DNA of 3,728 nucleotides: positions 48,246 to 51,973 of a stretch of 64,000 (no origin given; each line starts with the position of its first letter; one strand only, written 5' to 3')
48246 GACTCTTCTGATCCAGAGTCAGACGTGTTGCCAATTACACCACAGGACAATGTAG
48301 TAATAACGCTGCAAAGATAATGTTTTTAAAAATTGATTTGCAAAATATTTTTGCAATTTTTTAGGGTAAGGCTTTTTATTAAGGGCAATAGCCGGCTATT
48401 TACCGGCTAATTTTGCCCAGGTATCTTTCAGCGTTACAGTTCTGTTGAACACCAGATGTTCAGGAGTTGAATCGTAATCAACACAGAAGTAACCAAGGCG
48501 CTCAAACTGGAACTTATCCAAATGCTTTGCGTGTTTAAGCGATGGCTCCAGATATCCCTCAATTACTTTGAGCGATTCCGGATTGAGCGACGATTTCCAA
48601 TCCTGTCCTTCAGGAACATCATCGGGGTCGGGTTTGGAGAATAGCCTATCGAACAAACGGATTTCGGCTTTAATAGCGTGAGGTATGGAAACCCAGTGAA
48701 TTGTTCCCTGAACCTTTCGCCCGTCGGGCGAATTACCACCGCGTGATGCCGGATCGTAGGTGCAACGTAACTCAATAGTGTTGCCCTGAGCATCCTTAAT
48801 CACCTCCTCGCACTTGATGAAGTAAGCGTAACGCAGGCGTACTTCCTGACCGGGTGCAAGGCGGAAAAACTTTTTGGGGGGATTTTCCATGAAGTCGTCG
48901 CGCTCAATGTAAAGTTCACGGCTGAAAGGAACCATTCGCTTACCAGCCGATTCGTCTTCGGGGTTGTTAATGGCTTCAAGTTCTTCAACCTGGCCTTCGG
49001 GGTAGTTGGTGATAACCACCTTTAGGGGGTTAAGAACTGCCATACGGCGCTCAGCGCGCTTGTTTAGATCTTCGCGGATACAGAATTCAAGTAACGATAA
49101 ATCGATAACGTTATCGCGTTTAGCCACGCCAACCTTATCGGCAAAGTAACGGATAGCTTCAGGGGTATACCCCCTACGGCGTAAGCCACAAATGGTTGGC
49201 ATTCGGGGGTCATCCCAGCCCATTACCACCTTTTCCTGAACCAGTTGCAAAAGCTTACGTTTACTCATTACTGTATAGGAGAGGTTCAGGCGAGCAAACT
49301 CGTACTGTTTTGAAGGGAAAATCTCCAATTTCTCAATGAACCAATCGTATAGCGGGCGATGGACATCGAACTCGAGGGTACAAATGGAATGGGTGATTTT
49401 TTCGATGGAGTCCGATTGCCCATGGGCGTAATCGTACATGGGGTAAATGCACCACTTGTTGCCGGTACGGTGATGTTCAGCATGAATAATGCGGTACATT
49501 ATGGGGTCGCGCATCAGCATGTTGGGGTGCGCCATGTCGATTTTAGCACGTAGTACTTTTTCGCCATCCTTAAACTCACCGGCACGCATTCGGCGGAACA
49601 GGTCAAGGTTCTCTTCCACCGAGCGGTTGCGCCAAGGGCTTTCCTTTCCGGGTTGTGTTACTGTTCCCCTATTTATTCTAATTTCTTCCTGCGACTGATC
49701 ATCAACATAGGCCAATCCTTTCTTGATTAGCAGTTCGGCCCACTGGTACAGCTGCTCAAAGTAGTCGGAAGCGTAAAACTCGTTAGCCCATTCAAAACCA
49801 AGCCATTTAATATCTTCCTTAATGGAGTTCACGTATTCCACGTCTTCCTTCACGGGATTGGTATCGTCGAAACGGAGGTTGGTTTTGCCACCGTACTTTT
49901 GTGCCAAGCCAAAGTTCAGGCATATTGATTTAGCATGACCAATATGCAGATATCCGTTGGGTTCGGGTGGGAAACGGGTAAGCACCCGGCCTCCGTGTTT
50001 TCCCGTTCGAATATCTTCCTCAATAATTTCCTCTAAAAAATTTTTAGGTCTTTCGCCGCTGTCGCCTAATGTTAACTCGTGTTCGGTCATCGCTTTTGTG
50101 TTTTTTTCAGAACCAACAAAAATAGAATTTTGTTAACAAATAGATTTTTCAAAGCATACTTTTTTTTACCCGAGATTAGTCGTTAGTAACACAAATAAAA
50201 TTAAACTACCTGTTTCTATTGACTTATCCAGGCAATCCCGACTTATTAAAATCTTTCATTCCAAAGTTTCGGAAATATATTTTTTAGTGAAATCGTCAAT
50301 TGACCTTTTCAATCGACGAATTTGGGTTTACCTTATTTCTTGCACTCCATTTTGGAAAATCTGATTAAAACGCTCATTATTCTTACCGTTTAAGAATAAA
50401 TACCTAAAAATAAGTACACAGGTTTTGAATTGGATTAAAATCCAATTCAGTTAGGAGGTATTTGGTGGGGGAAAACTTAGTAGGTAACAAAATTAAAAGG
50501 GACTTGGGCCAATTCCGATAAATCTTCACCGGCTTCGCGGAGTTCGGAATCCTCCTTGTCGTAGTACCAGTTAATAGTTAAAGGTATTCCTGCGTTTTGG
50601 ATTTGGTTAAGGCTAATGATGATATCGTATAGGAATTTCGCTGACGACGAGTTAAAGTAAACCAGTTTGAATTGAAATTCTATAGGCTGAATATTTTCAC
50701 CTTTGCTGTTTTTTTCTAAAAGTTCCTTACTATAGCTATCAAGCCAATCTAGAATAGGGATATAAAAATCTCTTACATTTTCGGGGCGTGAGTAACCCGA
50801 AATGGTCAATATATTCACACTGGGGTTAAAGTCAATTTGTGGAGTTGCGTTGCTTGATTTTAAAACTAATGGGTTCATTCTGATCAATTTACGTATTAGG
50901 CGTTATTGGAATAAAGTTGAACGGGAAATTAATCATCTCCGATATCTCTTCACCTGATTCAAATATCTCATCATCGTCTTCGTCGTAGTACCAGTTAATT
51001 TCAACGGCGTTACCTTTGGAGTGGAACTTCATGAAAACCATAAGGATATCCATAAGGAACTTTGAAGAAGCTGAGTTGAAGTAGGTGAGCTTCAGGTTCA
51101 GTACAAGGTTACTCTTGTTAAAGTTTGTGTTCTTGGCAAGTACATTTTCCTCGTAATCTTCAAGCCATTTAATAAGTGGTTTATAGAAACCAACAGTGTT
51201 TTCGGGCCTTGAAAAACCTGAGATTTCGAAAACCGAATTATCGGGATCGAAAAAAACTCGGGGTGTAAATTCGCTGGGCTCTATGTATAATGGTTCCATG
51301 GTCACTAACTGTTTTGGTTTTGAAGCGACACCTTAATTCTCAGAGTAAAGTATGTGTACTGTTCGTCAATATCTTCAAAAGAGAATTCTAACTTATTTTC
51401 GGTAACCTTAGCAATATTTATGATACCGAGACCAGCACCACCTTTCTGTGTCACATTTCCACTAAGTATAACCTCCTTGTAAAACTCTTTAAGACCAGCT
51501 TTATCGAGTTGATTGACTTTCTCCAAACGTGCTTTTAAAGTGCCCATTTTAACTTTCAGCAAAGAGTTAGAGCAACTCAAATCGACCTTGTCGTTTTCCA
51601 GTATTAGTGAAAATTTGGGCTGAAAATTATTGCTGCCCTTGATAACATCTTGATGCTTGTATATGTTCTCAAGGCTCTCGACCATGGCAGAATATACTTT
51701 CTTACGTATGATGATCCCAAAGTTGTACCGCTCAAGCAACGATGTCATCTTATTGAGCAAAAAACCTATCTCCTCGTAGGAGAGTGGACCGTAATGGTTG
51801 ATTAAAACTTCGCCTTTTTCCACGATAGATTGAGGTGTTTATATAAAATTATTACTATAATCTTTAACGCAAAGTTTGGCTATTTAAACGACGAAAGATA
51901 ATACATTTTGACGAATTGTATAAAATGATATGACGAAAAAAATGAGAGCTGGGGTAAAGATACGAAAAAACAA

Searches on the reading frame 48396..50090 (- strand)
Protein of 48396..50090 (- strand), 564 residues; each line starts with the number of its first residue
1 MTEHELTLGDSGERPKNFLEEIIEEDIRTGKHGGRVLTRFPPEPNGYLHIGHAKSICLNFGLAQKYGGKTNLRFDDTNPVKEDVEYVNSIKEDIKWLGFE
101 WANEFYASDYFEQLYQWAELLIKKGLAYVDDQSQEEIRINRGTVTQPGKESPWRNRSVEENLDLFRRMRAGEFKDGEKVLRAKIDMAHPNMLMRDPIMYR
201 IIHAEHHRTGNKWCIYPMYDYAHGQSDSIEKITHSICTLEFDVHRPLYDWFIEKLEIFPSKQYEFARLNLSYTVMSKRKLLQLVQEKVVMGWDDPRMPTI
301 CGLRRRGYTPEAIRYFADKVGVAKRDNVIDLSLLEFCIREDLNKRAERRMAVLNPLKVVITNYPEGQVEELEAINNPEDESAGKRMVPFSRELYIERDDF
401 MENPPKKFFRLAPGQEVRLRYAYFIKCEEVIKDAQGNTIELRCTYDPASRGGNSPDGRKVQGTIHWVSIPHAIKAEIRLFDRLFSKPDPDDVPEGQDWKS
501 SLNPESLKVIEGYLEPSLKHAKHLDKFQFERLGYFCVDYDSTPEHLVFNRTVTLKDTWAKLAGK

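Call 29: search_protein_families(library=pfam, proteins=[window:48396-50090:-])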
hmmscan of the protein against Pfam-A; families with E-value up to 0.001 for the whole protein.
window:48396-50090:- (564 aa): 3 families
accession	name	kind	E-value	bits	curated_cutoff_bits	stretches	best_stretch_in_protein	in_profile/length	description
PF00749.27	tRNA-synt_1c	-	1.6e-109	366.1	23.4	1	36-343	2-313/314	tRNA synthetases class I (E and Q), catalytic domain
PF03950.23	tRNA-synt_1c_C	-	1.2e-32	112.4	23.9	1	346-446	1-91/91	tRNA synthetases class I (E and Q), anti-codon binding domain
PF20974.2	tRNA-synt_1c_C2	-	2.7e-24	86.1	23.9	1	463-538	1-69/69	tRNA synthetases class I (E and Q), anti-codon binding domain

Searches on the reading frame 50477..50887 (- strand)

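Call 29: search_protein_families(library=pfam, proteins=[window:50477-50887:-])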
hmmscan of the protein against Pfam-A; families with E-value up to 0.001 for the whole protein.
window:50477-50887:- (136 aa): 1 family
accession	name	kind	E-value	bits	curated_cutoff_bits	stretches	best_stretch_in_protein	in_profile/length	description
PF09345.15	SiaC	-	1.3e-34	118.9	24.5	1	10-135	2-119/120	SiaC family regulatory phosphoprotein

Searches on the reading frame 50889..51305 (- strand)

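Call 29: search_protein_families(library=pfam, proteins=[window:50889-51305:-])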
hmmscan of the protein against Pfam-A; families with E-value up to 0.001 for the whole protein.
window:50889-51305:- (138 aa): 1 family
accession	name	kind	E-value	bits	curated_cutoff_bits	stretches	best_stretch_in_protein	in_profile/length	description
PF09345.15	SiaC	-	1.3e-36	125.3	24.5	1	8-133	1-119/120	SiaC family regulatory phosphoprotein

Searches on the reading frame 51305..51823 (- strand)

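Call 29: search_protein_families(library=pfam, proteins=[window:51305-51823:-])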
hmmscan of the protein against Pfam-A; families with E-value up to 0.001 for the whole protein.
window:51305-51823:- (172 aa): 1 family
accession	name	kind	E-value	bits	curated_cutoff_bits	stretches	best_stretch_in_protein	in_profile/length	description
PF19788.4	DUF6272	-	8.2e-28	97.2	26.6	1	39-159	11-134/134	Family of unknown function (DUF6272)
